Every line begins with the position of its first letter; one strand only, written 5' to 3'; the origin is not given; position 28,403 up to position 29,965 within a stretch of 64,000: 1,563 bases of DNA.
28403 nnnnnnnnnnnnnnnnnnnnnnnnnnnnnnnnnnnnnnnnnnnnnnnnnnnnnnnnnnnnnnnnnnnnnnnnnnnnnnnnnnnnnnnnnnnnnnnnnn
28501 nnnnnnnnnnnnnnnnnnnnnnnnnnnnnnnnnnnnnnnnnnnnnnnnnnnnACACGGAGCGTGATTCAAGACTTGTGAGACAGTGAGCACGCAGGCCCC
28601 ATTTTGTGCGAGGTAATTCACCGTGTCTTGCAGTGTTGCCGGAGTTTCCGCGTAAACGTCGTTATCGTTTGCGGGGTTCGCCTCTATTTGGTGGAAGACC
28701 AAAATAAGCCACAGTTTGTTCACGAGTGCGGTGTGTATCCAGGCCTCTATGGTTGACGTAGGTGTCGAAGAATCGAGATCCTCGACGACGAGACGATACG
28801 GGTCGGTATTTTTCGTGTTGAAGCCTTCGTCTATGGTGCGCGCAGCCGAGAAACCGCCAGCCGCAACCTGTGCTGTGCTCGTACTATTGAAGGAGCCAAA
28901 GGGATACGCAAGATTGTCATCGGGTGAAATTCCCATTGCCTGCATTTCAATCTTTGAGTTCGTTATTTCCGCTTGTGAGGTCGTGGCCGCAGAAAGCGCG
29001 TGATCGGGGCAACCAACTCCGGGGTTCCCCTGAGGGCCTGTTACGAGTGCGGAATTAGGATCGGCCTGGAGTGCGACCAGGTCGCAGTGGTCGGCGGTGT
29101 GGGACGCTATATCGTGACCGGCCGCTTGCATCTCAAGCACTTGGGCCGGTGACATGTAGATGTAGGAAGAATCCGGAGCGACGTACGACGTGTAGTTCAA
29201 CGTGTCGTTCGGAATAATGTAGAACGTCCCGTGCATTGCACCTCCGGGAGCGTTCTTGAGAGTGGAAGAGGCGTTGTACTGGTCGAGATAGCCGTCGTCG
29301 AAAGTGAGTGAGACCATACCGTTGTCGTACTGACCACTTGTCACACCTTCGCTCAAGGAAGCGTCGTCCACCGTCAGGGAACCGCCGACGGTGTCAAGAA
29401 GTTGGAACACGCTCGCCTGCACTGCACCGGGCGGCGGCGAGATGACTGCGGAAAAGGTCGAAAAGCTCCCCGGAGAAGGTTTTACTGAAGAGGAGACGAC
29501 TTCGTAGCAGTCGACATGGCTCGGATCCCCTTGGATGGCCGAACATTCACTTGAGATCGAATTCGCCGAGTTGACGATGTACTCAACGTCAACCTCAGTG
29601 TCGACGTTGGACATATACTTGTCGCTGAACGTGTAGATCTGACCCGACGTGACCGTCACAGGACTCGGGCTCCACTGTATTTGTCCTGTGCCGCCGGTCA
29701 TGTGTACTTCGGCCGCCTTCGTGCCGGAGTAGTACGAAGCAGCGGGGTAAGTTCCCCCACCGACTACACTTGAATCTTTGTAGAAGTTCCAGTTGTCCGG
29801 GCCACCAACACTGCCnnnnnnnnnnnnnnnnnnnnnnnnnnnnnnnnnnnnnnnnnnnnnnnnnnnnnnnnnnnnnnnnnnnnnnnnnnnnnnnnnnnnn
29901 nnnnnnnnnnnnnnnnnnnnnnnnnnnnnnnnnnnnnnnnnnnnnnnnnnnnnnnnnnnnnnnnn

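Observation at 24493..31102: Adjacent cohesin and dockerin proteins: a minimal cellulosome-like docking pair attached to a giant CE4/Ig-repeat surface protein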

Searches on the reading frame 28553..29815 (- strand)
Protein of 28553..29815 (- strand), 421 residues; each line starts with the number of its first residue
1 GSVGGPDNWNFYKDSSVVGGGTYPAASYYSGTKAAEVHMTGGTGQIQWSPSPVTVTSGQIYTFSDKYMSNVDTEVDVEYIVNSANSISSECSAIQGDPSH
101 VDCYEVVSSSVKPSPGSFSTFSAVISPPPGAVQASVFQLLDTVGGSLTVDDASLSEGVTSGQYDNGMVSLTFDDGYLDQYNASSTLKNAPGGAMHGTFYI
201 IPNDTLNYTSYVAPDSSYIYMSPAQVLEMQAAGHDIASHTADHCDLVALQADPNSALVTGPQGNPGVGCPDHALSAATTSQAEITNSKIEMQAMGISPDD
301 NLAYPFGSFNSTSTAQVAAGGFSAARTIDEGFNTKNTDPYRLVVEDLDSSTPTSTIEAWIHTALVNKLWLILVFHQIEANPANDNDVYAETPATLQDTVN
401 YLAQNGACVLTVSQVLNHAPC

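Call 61: search_solved_structures(query=window:28553-29815:-, max_evalue=0.001, show_alignments=2)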
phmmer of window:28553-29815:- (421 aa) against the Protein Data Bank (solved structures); distinct sequences matched with E-value up to 0.001: 0.

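Call 63: find_homologous_proteins(query=window:28553-29815:-, max_evalue=0.00001)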
Query window:28553-29815:- (421 aa): 204 proteins with E <= 0.00001 among 8000 candidates; the best 120 are listed.
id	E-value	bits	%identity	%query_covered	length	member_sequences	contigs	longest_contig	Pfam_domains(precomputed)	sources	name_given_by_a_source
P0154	1.7e-134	467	58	100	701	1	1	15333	PF01522.27,PF02018.24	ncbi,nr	ncbi:MAG TPA: polysaccharide deacetylase family protein [Candidatus Paceibacterota bacterium]|nr:pol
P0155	7.4e-125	435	53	100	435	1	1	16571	PF01522.27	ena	-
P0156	2.1e-119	417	52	99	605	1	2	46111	PF01522.27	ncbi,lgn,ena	-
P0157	3.9e-119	417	53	100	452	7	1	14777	PF01522.27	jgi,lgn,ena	-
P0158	1.2e-115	405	52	99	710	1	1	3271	PF01522.27,PF16656.12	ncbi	-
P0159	9.2e-115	402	60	81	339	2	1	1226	PF01522.27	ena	-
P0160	1.6e-113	398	50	100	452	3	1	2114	PF01522.27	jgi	jgi:peptidoglycan/xylan/chitin deacetylase (PgdA/CDA1 family)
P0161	1.8e-112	395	51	99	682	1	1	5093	PF01522.27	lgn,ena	-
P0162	2.4e-106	374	50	99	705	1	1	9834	PF01522.27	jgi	jgi:peptidoglycan/xylan/chitin deacetylase (PgdA/CDA1 family)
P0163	4.9e-99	350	61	68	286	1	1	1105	PF01522.27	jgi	jgi:peptidoglycan/xylan/chitin deacetylase (PgdA/CDA1 family)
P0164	9.2e-98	346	65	61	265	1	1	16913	PF01522.27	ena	-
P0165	9.1e-72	261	42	90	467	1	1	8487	PF01522.27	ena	-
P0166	8.5e-62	228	48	57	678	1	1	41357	PF02018.24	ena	-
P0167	1.6e-56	210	35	47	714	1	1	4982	PF01522.27,PF02018.24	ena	-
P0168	2.0e-55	207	62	38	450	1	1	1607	PF01471.24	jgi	jgi:hypothetical protein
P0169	3.8e-54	203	27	98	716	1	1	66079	PF01522.27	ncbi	-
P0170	4.6e-52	196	28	98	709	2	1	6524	PF01522.27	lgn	-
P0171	1.4e-51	194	37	98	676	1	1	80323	PF01522.27,PF17957.8,PF06832.19,PF19077.7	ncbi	-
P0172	9.5e-51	191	41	49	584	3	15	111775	PF01522.27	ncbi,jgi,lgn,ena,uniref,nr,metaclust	ncbi:MAG: hypothetical protein A2599_03740 [Candidatus Staskawiczbacteria bacterium RIFOXYD1_FULL_39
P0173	2.4e-50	190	27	98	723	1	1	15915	PF01522.27,PF02018.24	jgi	jgi:peptidoglycan/xylan/chitin deacetylase (PgdA/CDA1 family)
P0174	4.8e-50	189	25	97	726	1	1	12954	PF01522.27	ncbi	-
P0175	3.8e-49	186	40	46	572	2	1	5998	PF01522.27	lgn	-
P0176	2.5e-48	183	33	98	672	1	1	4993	PF01522.27,PF17957.8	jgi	-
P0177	2.9e-47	180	27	98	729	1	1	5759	PF01522.27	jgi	jgi:peptidoglycan/xylan/chitin deacetylase (PgdA/CDA1 family)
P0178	6.5e-47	179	32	92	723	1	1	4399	PF01522.27,PF17957.8,PF02018.24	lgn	-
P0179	9.4e-47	178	31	98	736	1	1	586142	PF01522.27,PF02018.24,PF17093.10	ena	-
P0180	9.8e-45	172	26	99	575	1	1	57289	PF01522.27,PF02018.24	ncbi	ncbi:hypothetical protein C4552_04160, partial [Candidatus Parcubacteria bacterium]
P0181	1.1e-44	171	34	47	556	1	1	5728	PF01522.27,PF02018.24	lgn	-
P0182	8.7e-44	168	36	45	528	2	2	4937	PF01522.27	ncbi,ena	-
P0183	2.7e-43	167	35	73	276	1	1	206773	PF01522.27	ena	-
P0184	1.7e-42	164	31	88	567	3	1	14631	PF01522.27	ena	-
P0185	1.9e-42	164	33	94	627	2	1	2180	PF01522.27,PF02018.24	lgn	-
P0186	2.0e-42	164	38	45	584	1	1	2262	PF01522.27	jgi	jgi:peptidoglycan/xylan/chitin deacetylase (PgdA/CDA1 family)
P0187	2.4e-42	164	32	99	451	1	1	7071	PF01522.27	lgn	-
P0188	4.2e-42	163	26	98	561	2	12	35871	PF01522.27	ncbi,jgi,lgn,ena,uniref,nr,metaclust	ncbi:MAG: hypothetical protein A2836_01855 [Candidatus Taylorbacteria bacterium RIFCSPHIGHO2_01_FULL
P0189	8.5e-42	162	37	47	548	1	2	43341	PF01522.27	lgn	-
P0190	8.7e-42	162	32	93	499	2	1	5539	PF01522.27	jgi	jgi:peptidoglycan/xylan/chitin deacetylase (PgdA/CDA1 family)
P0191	1.1e-41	161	32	99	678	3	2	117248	PF01522.27,PF17957.8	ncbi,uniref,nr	ncbi:polysaccharide deacetylase family protein [Virgisporangium aurantiacum]|uniref:NodB homology do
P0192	4.9e-41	159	31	99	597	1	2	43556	PF01522.27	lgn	-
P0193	1.4e-40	158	33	94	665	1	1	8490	PF01522.27,PF02018.24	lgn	-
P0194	2.2e-40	157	30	93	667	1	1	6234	PF01522.27,PF17957.8,PF02018.24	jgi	jgi:peptidoglycan/xylan/chitin deacetylase (PgdA/CDA1 family)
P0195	2.9e-40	157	34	89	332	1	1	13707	PF01522.27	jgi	jgi:peptidoglycan/xylan/chitin deacetylase (PgdA/CDA1 family)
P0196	3.0e-40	157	34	94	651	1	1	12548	PF01522.27,PF02018.24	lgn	-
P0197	3.1e-40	157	24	90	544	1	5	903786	PF01522.27,PF02018.24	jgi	jgi:peptidoglycan/xylan/chitin deacetylase (PgdA/CDA1 family)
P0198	1.5e-39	154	32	97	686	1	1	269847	PF01522.27,PF05345.19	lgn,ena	-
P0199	2.8e-39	154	31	93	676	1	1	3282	PF01522.27,PF17957.8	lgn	-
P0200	3.8e-39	153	32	46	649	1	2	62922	PF01522.27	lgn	-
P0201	4.7e-39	153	28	92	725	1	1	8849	PF01522.27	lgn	-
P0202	4.7e-39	153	30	90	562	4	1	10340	PF01522.27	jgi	-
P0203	7.2e-39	152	32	92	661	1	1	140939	PF01522.27,PF17957.8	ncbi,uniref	ncbi:polysaccharide deacetylase family protein [Dactylosporangium sp. NPDC048998]|uniref:polysacchar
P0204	2.5e-38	150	36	43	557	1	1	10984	PF01522.27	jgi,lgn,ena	-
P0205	2.7e-38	150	33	94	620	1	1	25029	PF01522.27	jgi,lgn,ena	-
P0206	3.3e-38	150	32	99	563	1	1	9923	PF01522.27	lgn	-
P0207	4.1e-38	150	32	47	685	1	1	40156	PF01522.27,PF02018.24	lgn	-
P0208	6.7e-38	149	31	92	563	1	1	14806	PF01522.27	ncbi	-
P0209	3.0e-37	147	32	93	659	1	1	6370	PF01522.27,PF17957.8,PF02018.24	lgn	-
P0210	4.0e-37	146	31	58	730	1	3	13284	PF01522.27,PF01471.24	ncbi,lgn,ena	-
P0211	4.5e-37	146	32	98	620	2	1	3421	PF01522.27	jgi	jgi:peptidoglycan/xylan/chitin deacetylase (PgdA/CDA1 family)/cell division septation protein DedD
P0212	5.6e-37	146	31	93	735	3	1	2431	PF01522.27,PF17957.8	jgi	-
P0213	6.3e-37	146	34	46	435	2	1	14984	PF01522.27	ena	-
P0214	7.7e-37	146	33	92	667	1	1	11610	PF01522.27,PF17957.8,PF02018.24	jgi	jgi:peptidoglycan/xylan/chitin deacetylase (PgdA/CDA1 family)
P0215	8.4e-37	145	29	97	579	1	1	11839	PF01522.27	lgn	-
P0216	2.4e-36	144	30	94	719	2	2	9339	PF01522.27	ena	-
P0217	5.3e-36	143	31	98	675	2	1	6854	PF01522.27,PF17957.8,PF02018.24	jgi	jgi:peptidoglycan/xylan/chitin deacetylase (PgdA/CDA1 family)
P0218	5.5e-36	143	34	87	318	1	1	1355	PF01522.27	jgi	-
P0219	5.8e-36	143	29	98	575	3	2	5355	PF01522.27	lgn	-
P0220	1.1e-35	142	31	99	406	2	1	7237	PF01522.27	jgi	jgi:peptidoglycan/xylan/chitin deacetylase (PgdA/CDA1 family)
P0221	2.3e-35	141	29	93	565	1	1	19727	PF01522.27,PF02018.24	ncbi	-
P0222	2.6e-35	141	34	94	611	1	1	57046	PF01522.27,PF18676.7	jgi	-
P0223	4.9e-35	140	31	90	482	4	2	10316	PF00404.25,PF01522.27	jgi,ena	-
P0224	5.7e-35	139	32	92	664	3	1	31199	PF01522.27,PF17957.8,PF02018.24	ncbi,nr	ncbi:MAG TPA: polysaccharide deacetylase family protein [Dactylosporangium sp.]|nr:polysaccharide de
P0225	7.3e-35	139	30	93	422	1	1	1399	PF01522.27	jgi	jgi:peptidoglycan/xylan/chitin deacetylase (PgdA/CDA1 family)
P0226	1.6e-34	138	30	98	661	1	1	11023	PF01522.27,PF17957.8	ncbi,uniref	ncbi:polysaccharide deacetylase family protein [Dactylosporangium sp. NPDC000555]|uniref:polysacchar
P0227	2.1e-34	138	38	47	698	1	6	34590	PF01522.27,PF01471.24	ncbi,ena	-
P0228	2.2e-34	137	28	93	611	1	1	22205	PF01522.27,PF02018.24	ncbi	ncbi:MAG TPA: polysaccharide deacetylase family protein [Candidatus Saccharimonadia bacterium]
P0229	3.0e-34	137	31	99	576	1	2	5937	PF01522.27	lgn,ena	-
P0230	1.3e-33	135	30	95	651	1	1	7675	PF01522.27,PF02018.24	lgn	-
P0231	2.1e-33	134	30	92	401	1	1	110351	PF01522.27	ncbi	-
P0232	6.1e-33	133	29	93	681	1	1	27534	PF01522.27,PF17957.8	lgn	-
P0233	6.9e-33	133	29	99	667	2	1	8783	PF01522.27,PF17957.8,PF02018.24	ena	-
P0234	2.1e-32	131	33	99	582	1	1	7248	PF01522.27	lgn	-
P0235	5.2e-32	130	31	93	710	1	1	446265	PF01522.27,PF17957.8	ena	-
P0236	8.4e-32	129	28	84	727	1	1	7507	PF01522.27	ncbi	-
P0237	9.3e-32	129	32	89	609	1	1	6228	PF01522.27,PF17957.8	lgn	-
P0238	1.2e-31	128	30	94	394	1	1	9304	PF01522.27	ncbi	-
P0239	4.7e-31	126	29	92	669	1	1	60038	PF01522.27,PF17957.8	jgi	jgi:peptidoglycan/xylan/chitin deacetylase (PgdA/CDA1 family)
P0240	5.0e-31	126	31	93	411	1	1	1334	PF01522.27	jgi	jgi:peptidoglycan/xylan/chitin deacetylase (PgdA/CDA1 family)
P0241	5.9e-31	126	29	94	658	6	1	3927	PF01522.27,PF17957.8,PF02018.24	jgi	jgi:peptidoglycan/xylan/chitin deacetylase (PgdA/CDA1 family)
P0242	1.4e-30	125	32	82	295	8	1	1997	PF01522.27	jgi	jgi:peptidoglycan/xylan/chitin deacetylase (PgdA/CDA1 family)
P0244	8.7e-30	122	30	91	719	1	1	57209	PF01522.27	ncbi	-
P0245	8.9e-30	122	27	95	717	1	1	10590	PF01522.27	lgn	-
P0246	1.6e-29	121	30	87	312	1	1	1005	PF01522.27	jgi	jgi:peptidoglycan/xylan/chitin deacetylase (PgdA/CDA1 family)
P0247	2.8e-29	121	28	98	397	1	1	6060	PF01522.27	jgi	jgi:peptidoglycan/xylan/chitin deacetylase (PgdA/CDA1 family)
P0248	6.3e-29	120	28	98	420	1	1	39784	PF01522.27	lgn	-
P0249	1.2e-28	119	31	92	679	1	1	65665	PF01522.27,PF17957.8,PF02018.24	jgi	jgi:peptidoglycan/xylan/chitin deacetylase (PgdA/CDA1 family)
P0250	2.2e-28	118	27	89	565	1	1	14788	PF01522.27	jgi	-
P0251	4.0e-28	117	29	89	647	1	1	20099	PF13405.13,PF00404.25,PF01522.27,PF02018.24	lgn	-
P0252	5.2e-28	116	30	94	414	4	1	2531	PF01522.27,PF02018.24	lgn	-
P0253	5.8e-28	116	31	93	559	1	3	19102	PF01522.27,PF02018.24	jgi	jgi:peptidoglycan/xylan/chitin deacetylase (PgdA/CDA1 family)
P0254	6.8e-28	116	30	89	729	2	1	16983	PF00404.25,PF01522.27,PF02018.24,PF16656.12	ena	-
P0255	1.0e-27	116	28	91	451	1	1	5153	PF01522.27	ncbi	-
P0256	1.2e-27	115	29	92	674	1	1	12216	PF01522.27,PF17957.8,PF02018.24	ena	-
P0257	1.3e-27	115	30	48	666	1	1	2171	PF01522.27,PF17957.8,PF02018.24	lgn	-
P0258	2.0e-26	111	33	61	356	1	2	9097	PF01522.27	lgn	-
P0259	2.2e-26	111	31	97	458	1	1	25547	PF01522.27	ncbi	-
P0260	2.4e-26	111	28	98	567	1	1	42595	PF01522.27,PF02018.24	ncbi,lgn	-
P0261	3.3e-26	111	28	94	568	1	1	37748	PF01522.27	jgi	jgi:peptidoglycan/xylan/chitin deacetylase (PgdA/CDA1 family)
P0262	4.9e-26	110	30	87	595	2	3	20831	PF01522.27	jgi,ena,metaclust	metaclust:\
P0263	6.1e-26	110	30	89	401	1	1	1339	PF01522.27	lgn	-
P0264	8.0e-26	109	28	93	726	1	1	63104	PF01522.27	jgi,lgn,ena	-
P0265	1.1e-25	109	29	91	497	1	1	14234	PF01522.27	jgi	jgi:peptidoglycan/xylan/chitin deacetylase (PgdA/CDA1 family)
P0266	1.2e-25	109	30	93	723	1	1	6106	PF01522.27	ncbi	-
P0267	3.3e-25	107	30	93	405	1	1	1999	PF01522.27,PF02018.24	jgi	jgi:peptidoglycan/xylan/chitin deacetylase (PgdA/CDA1 family)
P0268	5.7e-25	106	27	94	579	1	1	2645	PF01522.27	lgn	-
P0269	1.1e-24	106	33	60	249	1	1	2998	PF01522.27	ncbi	-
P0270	1.6e-24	105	30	61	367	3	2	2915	PF01522.27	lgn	-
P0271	2.1e-24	105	33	59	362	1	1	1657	PF01522.27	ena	-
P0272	2.7e-24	104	35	62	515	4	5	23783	PF01522.27,PF17957.8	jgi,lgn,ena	jgi:peptidoglycan/xylan/chitin deacetylase (PgdA/CDA1 family)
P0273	4.9e-24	103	29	59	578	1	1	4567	PF01522.27,PF00041.28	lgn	-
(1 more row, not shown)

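Call 64: find_encoding_contigs(protein=P0254, flank=4000, max_places=2)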
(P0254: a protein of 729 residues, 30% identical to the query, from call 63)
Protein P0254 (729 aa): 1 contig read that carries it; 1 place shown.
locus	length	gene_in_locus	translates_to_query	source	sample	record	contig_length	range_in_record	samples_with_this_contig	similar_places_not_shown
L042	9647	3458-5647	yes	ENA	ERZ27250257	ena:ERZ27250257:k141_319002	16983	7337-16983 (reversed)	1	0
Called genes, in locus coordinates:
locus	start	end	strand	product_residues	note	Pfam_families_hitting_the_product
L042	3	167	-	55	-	?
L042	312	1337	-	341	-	-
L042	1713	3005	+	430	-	PF00535:Glycos_transf_2, PF13641:Glyco_tranf_2_3, PF13632:Glyco_trans_2_3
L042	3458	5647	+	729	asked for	PF02018:CBM_4_9 (weak), PF01522:Polysacc_deac_1, PF16656:Pur_ac_phosph_N, PF00404:Dockerin_1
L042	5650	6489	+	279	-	-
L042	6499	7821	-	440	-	-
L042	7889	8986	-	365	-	PF26113:GH16_XgeA (weak), PF00722:Glyco_hydro_16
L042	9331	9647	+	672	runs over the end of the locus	PF00754:F5_F8_type_C, PF22633:F5_F8_type_C_2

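Call 65: find_encoding_contigs(protein=P0251, flank=4000, max_places=2)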
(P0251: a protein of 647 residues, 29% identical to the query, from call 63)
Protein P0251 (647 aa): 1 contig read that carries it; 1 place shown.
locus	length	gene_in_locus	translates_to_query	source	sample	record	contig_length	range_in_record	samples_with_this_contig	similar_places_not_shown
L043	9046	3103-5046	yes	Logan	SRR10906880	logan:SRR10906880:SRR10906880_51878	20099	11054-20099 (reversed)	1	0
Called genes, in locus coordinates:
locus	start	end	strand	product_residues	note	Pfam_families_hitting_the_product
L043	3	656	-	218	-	?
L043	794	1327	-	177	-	-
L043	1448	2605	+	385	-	PF00535:Glycos_transf_2, PF13641:Glyco_tranf_2_3, PF13632:Glyco_trans_2_3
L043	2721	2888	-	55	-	-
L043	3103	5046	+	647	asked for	PF13405:EF-hand_6 (faint), PF02018:CBM_4_9 (weak), PF01522:Polysacc_deac_1, PF00404:Dockerin_1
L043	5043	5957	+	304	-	-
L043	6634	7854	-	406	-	-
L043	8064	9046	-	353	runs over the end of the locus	PF00722:Glyco_hydro_16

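Call 66: find_encoding_contigs(protein=P0223, flank=4000, max_places=2)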
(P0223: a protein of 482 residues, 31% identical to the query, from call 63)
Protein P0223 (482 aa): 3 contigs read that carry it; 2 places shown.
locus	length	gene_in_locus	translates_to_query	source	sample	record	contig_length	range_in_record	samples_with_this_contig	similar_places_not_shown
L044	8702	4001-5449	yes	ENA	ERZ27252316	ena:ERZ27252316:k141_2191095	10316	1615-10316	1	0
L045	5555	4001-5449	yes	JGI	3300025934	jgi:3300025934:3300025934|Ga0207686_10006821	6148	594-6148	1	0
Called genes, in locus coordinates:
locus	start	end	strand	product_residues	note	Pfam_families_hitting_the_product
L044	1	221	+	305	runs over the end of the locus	-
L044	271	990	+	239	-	PF04203:Sortase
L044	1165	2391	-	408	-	PF00535:Glycos_transf_2, PF13641:Glyco_tranf_2_3, PF13632:Glyco_trans_2_3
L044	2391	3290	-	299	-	PF01522:Polysacc_deac_1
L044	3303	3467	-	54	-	-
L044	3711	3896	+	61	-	-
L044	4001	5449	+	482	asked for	PF01522:Polysacc_deac_1, PF00404:Dockerin_1 (weak)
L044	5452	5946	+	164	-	-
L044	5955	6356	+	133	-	-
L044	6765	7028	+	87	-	-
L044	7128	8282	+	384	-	PF01168:Ala_racemase_N, PF00842:Ala_racemase_C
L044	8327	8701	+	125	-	?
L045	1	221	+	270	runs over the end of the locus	?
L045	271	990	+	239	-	PF04203:Sortase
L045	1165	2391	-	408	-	PF00535:Glycos_transf_2, PF13641:Glyco_tranf_2_3, PF13632:Glyco_trans_2_3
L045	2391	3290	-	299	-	PF01522:Polysacc_deac_1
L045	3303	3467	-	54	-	-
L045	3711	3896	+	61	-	-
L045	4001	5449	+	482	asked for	PF01522:Polysacc_deac_1, PF00404:Dockerin_1 (weak)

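Call 68: search_protein_families(library=pfam, proteins=[L042:5650-6486:+, L043:5043-5954:+, L044:5452-5943:+], max_evalue=1)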
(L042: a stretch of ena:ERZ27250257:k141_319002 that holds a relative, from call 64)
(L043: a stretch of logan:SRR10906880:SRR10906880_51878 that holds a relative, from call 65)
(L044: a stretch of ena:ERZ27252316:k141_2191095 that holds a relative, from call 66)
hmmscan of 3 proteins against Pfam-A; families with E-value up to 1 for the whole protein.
L042:5650-6486:+ (279 aa): 4 families
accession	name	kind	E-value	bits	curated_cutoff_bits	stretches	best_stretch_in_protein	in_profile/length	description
PF06933.16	SSP160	-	0.0031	16.3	25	1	166-271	100-206/758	Special lobe-specific silk protein SSP160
PF16480.10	DUF5057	-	0.27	11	27.9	1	160-240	70-152/378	Domain of unknown function (DUF5057)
PF10428.14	SOG2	-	0.28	11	26.9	1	143-222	219-313/475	RAM signalling pathway protein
PF01925.25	TauE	-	0.58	10.2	32.6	0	235-271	188-224/237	Sulfite exporter TauE/SafE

L043:5043-5954:+ (304 aa): 1 family
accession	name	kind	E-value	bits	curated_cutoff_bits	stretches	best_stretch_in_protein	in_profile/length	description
PF13974.11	YebO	-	0.093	13.4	27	1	251-280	2-29/80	YebO-like protein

L044:5452-5943:+ (164 aa): 1 family
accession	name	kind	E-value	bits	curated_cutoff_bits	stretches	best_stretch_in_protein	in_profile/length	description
PF00963.24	Cohesin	-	8.2e-05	23.3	24.1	1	45-148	11-128/139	Cohesin domain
